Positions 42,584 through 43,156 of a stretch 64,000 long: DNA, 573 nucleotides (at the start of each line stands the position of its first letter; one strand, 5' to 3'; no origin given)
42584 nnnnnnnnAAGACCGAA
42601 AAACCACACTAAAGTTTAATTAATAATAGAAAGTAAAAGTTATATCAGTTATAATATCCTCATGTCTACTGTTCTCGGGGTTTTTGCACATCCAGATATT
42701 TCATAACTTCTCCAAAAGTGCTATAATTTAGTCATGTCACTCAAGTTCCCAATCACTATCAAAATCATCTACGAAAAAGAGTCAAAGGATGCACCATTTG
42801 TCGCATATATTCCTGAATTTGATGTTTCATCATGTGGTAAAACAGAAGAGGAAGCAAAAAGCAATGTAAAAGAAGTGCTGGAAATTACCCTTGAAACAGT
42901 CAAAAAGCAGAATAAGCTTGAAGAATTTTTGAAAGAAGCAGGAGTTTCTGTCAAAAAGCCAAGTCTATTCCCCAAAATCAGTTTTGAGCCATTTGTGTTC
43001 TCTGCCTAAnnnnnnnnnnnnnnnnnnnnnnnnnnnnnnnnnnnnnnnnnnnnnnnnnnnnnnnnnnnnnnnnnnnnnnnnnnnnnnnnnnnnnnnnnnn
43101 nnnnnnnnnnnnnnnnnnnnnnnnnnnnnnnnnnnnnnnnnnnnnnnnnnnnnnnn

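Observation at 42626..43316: hicBA cassette flanked by a duplicated 72-bp promoter + 5' end of the downstream deacetylase gene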

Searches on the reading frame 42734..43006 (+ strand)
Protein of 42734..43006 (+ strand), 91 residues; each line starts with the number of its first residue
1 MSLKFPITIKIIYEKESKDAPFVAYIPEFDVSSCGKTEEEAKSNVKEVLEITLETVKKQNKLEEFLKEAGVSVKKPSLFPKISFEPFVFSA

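Call 5: search_protein_families(library=pfam, proteins=[window:42734-43006:+], max_evalue=0.01)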
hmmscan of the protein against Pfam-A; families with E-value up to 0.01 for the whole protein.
window:42734-43006:+ (91 aa): 1 family
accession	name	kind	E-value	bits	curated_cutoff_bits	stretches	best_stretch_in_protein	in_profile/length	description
PF21748.3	UPF0150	-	4.7e-05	23.7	27.3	1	12-50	11-50/64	UPF0150-like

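Call 21: find_homologous_proteins(query=window:42734-43006:+, max_evalue=0.00001)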
Query window:42734-43006:+ (91 aa): 92 proteins with E <= 0.00001 among 97 candidates.
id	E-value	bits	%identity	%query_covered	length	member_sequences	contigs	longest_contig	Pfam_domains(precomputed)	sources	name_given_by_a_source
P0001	4.2e-49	182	100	100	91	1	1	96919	-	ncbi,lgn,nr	ncbi:MAG TPA: type II toxin-antitoxin system HicB family antitoxin [Candidatus Limnocylindrales bact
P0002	1.1e-46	174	92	100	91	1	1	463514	-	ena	-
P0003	1.2e-39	152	81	100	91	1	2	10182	-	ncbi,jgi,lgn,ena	-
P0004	1.2e-39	152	79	100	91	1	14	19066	-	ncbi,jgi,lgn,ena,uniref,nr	ncbi:hypothetical protein A2767_06990 [Candidatus Roizmanbacteria bacterium RIFCSPHIGHO2_01_FULL_35_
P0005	1.5e-39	151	79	100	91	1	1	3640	-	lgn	-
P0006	2.4e-39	151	79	100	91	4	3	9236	-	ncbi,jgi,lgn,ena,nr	ncbi:hypothetical protein KJ980_01340 [Patescibacteria group bacterium]|nr:hypothetical protein [Pat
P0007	2.8e-39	150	79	100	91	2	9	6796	-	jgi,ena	-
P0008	3.6e-39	150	81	98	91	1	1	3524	-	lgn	-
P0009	6.0e-39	149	79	100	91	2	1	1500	-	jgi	jgi:predicted RNase H-like HicB family nuclease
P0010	1.3e-38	148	78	100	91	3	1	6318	-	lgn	-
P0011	1.5e-38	148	79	99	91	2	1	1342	-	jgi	jgi:predicted RNase H-like HicB family nuclease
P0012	1.7e-38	148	78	99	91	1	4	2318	-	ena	-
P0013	3.8e-38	147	79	100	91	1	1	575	-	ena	-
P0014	4.3e-38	147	77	100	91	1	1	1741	-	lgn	-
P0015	5.9e-38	146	76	99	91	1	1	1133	-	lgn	-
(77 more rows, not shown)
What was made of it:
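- On HicAB type II toxin-antitoxin system: NCBI and JGI name homologues as HicB (call 21).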

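Call 22: find_encoding_contigs(protein=P0002, flank=5000, max_places=4)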
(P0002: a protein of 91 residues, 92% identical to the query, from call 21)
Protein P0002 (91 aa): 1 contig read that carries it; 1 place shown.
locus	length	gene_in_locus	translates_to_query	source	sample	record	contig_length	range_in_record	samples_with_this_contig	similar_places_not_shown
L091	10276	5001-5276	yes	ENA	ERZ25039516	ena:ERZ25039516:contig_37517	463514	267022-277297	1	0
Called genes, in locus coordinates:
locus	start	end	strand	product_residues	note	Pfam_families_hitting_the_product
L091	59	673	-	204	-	PF04350:PilO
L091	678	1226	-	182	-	-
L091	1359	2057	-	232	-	PF01789:PsbP (faint)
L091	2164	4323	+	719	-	PF00009:GTP_EFTU, PF22042:EF-G_D2, PF03144:GTP_EFTU_D2, PF14492:EFG_III, PF16658:RF3_C, PF03764:EFG_IV, PF00679:EFG_C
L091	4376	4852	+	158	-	-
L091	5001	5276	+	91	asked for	-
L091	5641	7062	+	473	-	PF00232:Glyco_hydro_1, PF02449:Glyco_hydro_42 (weak)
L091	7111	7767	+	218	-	PF02585:PIG-L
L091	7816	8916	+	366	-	PF00704:Glyco_hydro_18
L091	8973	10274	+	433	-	-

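Call 23: find_encoding_contigs(protein=P0003, flank=5000, max_places=4)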
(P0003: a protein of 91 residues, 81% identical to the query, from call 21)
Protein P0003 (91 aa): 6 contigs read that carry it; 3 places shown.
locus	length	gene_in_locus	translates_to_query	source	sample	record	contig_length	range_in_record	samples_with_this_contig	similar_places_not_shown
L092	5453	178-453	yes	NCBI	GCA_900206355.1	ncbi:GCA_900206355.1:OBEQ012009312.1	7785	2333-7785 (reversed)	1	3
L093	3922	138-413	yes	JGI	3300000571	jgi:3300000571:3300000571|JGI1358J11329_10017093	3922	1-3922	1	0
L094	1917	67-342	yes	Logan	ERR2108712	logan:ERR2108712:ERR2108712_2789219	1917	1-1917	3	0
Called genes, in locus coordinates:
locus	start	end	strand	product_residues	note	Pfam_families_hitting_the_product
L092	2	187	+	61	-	?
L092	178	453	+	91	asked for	-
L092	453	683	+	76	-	PF07927:HicA_toxin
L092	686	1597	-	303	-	PF13593:SBF_like, PF01758:SBF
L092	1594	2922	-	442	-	PF03952:Enolase_N, PF07476:MAAL_C (faint), PF00113:Enolase_C, PF13378:MR_MLE_C (weak)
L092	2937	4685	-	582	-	PF13520:AA_permease_2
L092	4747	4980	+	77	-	-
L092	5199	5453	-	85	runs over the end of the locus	PF21748:UPF0150 (weak), PF15919:HicB_lk_antitox, PF15970:HicB-like_2 (weak)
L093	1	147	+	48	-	?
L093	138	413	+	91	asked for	-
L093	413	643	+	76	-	PF07927:HicA_toxin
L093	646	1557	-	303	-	PF13593:SBF_like, PF01758:SBF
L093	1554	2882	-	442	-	PF03952:Enolase_N, PF07476:MAAL_C (faint), PF00113:Enolase_C, PF13378:MR_MLE_C (weak)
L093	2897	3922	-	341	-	?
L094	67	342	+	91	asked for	-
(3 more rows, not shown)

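Call 46: find_encoding_contigs(protein=P0004, flank=3000, max_places=10)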
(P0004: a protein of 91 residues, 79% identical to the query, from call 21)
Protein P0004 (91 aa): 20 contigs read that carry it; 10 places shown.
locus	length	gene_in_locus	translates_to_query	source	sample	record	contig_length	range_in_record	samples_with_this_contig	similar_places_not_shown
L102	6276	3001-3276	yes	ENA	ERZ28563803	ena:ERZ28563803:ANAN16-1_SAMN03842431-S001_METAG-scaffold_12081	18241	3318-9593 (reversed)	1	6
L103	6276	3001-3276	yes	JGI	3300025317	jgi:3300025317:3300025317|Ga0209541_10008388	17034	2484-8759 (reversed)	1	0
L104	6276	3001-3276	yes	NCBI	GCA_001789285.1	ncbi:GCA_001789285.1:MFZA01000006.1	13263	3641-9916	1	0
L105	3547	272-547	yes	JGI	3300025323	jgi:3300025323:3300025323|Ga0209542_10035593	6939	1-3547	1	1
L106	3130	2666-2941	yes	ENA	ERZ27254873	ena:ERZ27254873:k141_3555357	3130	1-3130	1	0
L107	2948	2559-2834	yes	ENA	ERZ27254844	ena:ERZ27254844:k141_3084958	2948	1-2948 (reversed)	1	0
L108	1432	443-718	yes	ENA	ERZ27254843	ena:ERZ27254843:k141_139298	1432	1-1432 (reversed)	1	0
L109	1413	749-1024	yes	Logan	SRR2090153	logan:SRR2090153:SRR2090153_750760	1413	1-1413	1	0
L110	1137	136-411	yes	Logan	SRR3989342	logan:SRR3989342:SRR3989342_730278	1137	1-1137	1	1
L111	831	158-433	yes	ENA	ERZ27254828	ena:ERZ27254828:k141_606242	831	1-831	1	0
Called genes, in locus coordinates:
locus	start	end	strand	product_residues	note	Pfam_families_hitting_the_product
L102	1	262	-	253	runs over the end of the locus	PF01386:Ribosomal_L25p, PF14693:Ribosomal_TL5_C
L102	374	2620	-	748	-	PF13196:DUF4012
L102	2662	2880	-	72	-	-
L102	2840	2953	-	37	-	-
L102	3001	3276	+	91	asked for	-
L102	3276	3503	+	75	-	PF07927:HicA_toxin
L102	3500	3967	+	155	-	PF01467:CTP_transf_like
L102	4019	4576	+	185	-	PF02834:LigT_PEase, PF13563:2_5_RNA_ligase2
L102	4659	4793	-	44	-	PF18930:DUF5679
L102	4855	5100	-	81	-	-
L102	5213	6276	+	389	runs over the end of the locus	PF11258:DUF3048, PF17479:DUF3048_C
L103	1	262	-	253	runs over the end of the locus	PF01386:Ribosomal_L25p, PF14693:Ribosomal_TL5_C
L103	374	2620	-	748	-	PF13196:DUF4012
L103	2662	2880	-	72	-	-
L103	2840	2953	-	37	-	-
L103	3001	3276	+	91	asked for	-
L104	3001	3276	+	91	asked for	-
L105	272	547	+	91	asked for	-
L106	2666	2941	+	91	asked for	-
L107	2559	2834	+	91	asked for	-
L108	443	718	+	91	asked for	-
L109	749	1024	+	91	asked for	-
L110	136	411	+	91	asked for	-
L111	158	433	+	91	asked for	-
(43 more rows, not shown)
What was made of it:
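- On HicAB type II toxin-antitoxin system: The same pair occurs in L091, L092-94 and L102-111, in three different contexts (calls 22, 23, 46).
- Closest known: HicAB type II toxin-antitoxin modules. Same: The pairing is conserved across CPR lineages (calls 5, 21, 23, 46).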

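Call 60: search_solved_structures(query=window:42734-43006:+, max_evalue=1)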
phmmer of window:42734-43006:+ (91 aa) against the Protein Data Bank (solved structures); distinct sequences matched with E-value up to 1: 1.
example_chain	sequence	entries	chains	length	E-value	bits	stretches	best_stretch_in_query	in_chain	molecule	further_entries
2yzt_A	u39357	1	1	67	0.68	13.7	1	11-57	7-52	Putative uncharacterized protein TTHA1756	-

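Call 62: search_protein_families(library=ncbifam, proteins=[window:42734-43006:+, L091:5641-7059:+], max_evalue=0.01)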
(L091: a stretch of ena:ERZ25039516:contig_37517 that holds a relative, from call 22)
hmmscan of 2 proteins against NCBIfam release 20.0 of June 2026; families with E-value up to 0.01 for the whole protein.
window:42734-43006:+ (91 aa): 0 families

L091:5641-7059:+ (473 aa): 8 families
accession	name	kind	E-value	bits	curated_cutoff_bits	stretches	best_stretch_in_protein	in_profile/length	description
TIGR03356.1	BGL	equivalog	1.7e-96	323.8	478.5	1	56-457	1-421/427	GH1 family beta-glucosidase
NF041004.1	Beta_gal_BgaS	equivalog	5.8e-69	232.9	475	2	138-469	124-465/479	beta-galactosidase BgaS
NF010036.0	PRK13511.1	subfamily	8.7e-57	192.7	610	2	54-303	3-254/469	6-phospho-beta-galactosidase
TIGR01233.1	lacG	equivalog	2.1e-41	142.3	561.2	2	54-304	2-253/472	6-phospho-beta-galactosidase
NF007154.0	PRK09589.1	subfamily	1.5e-26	93.2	624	1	99-448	62-445/476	6-phospho-beta-glucosidase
NF007356.0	PRK09852.1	subfamily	1.8e-26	92.9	623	2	97-287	64-258/474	6-phospho-beta-glucosidase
NF011589.0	PRK15014.1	subfamily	1.2e-25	90.8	686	1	98-447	63-445/477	6-phospho-beta-glucosidase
NF007158.0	PRK09593.1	subfamily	2.4e-24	85.9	639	2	101-302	70-274/478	6-phospho-beta-glucosidase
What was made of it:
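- On HicAB type II toxin-antitoxin system: No NCBIfam or PDB sequence hit (calls 60, 62).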

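Call 72: predict_structure(alignment_id=A2)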
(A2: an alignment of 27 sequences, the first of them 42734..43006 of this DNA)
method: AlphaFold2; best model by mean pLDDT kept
length: 91 residues; sequences in the alignment: 27
mean_pLDDT: 64.2   pTM: 0.47
mean pLDDT of the five models: 64.2, 57.7, 47.3, 44.5, 40.7
residues with pLDDT >= 90: 0; 70-90: 43; 50-70: 26; < 50: 22
segments of 3 or more residues with pLDDT < 50: 1-3, 74-91
pLDDT, mean of each block of 10 residues (from residue 1): 58 74 76 81 79 70 60 45 38 36
secondary structure, 60 per line:
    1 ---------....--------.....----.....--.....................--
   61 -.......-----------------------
elements in order: E10-13 E22-26 E31-35 H38-58 H62-68
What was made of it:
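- On HicAB type II toxin-antitoxin system: The protein has 91 aa. There is no Pfam DNA-binding domain (call 5), and residues 74-91 are modelled without structure at pLDDT below 50 (call 72).
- This HicB has 91 aa and no recognisable DNA-binding domain (calls 5, 72).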

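Call 74: fold_search(model_id=the predicted structure, library=pdb)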
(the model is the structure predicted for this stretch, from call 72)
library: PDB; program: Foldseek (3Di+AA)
matches with E <= 10: 97; with E <= 0.001: 0
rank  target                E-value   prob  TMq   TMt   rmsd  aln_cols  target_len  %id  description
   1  2dsy_D                1.4e-01  0.99  0.48  0.54   2.2        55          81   22  Crystal structure of TTHA0281 from thermus thermophilus HB8 (released 2007-03-27)
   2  2dsy_B                2.7e-01  0.98  0.48  0.56   2.2        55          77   22  Crystal structure of TTHA0281 from thermus thermophilus HB8 (released 2007-03-27)
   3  9asq_B                8.5e-01  0.23  0.33  0.14  11.8        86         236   15  Human Drosha, DGCR8 and SRSF3 in complex with Pri-let-7f1 (released 2024-09-04)
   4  1x47_MODEL_1_A        9.1e-01  0.57  0.34  0.32   2.6        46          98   22  Solution structure of DSRM domain in DGCR8 protein (released 2005-11-14)
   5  6g1c_V                9.7e-01  0.90  0.50  0.54   1.7        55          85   20  Crystal structure of the N-terminal domain of Burkholderia Pseudomallei antitoxin HicB (released 2018-10-31)
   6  2ltr_MODEL_1_A        9.7e-01  0.30  0.41  0.37   7.7        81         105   16  Solution structure of RDE-4(32-136) (released 2013-12-04)
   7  6g1c_B                1.3e+00  0.82  0.50  0.53   1.7        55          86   20  Crystal structure of the N-terminal domain of Burkholderia Pseudomallei antitoxin HicB (released 2018-10-31)
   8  6g26_A                1.4e+00  0.35  0.46  0.32   8.2        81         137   22  The crystal structure of the Burkholderia pseudomallei HicAB complex (released 2018-10-31)
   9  6g26_B                1.5e+00  0.35  0.46  0.32   8.2        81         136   22  The crystal structure of the Burkholderia pseudomallei HicAB complex (released 2018-10-31)
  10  1n3g_MODEL_1_A        1.7e+00  0.09  0.29  0.24  14.4        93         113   16  Solution structure of the ribosome-associated cold shock response protein Yfia of Escherichia coli (released 2003-01-28)
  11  2yzt                  1.8e+00  0.38  0.41  0.52   3.1        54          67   22  Crystal structure of uncharacterized conserved protein from Thermus thermophilus HB8 (released 2007-11-06)
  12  2l3c_MODEL_1_A        2.0e+00  0.54  0.42  0.51   3.3        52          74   17  Solution structure of ADAR2 dsRBM1 bound to LSL RNA (released 2010-10-27)
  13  8dg5_K                2.0e+00  0.33  0.45  0.18  15.7        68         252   19  Structural Basis of MicroRNA Biogenesis by Dicer-1 and Its Partner Protein Loqs-PB - complex IIb (released 2022-11-16)
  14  8dfv_K                2.9e+00  0.20  0.43  0.17  16.2        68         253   18  Structural Basis of MicroRNA Biogenesis by Dicer-1 and Its Partner Protein Loqs-PB - complex IIa (released 2022-11-16)
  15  2ljh_MODEL_1_A        2.9e+00  0.11  0.32  0.32   4.4        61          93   13  NMR structure of Double-stranded RNA-specific editase Adar (released 2012-01-11)
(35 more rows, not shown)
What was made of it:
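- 42698..43243 (+): Inserted hicBA operon: own promoter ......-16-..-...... (42700-42727), hicB 42734-43009, hicA 43010-43240. The HicB model matches TTHA0281 and the B. pseudomallei HicB N-domain (call 74, weak).
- On HicAB type II toxin-antitoxin system: Its best fold matches are TTHA0281 (probability 0.99, rmsd 2.2 A over 55 columns) and the B. pseudomallei HicB N-domain 6g1c (probability 0.90, rmsd 1.7 A), but the E-values are 0.14-1 (calls 72, 74).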
